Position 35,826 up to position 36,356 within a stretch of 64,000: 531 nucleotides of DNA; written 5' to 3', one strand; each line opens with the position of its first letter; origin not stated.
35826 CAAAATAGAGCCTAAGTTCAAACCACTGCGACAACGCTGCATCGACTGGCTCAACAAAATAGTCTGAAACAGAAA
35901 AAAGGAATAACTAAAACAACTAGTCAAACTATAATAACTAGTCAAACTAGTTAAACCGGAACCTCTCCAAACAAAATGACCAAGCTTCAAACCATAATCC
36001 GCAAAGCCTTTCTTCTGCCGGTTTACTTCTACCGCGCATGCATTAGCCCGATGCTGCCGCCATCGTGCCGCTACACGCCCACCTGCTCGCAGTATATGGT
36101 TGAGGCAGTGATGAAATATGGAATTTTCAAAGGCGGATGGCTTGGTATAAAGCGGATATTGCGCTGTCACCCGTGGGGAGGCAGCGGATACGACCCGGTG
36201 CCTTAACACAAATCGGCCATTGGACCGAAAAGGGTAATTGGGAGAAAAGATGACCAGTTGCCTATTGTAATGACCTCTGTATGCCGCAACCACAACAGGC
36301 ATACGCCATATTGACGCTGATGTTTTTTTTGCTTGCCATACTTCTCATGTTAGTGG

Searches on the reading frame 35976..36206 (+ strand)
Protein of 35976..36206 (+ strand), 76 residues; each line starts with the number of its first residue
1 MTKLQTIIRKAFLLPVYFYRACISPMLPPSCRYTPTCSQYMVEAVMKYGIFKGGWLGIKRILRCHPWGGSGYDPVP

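Call 13: search_protein_families(library=pfam, proteins=[window:35976-36206:+])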
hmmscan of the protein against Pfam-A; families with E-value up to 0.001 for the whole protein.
window:35976-36206:+ (76 aa): 1 family
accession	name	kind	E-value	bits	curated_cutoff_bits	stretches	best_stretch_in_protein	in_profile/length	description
PF01809.23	YidD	-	1.6e-31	108.4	27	1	10-75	2-67/67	Putative membrane protein insertion efficiency factor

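Call 24: find_encoding_contigs(protein=window:35976-36206:+, flank=2000, max_places=10)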
Protein window:35976-36206:+ (76 aa): 4 contigs read that carry it; 4 places shown.
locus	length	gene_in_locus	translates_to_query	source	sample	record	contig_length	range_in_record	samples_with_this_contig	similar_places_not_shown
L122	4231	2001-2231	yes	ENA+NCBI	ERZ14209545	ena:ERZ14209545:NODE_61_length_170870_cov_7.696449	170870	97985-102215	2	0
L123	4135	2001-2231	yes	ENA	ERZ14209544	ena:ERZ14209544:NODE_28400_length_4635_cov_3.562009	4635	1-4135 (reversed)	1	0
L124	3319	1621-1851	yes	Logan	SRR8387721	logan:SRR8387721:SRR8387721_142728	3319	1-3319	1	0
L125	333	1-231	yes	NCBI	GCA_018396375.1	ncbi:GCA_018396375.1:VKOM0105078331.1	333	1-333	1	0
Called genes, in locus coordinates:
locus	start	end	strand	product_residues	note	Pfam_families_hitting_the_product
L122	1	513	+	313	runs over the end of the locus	PF00056:Ldh_1_N, PF02866:Ldh_1_C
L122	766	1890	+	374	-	PF01757:Acyl_transf_3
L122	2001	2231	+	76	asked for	PF01809:YidD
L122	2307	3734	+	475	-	PF11276:DUF3078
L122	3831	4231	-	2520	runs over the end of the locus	PF22352:K319L-like_PKD (faint)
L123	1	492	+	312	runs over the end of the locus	PF00056:Ldh_1_N, PF02866:Ldh_1_C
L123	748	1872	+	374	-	PF01757:Acyl_transf_3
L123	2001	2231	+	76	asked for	PF01809:YidD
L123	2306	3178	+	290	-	-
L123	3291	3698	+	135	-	-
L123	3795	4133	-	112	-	?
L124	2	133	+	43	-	?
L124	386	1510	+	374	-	PF01757:Acyl_transf_3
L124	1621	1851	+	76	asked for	PF01809:YidD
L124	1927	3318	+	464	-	?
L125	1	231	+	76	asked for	PF01809:YidD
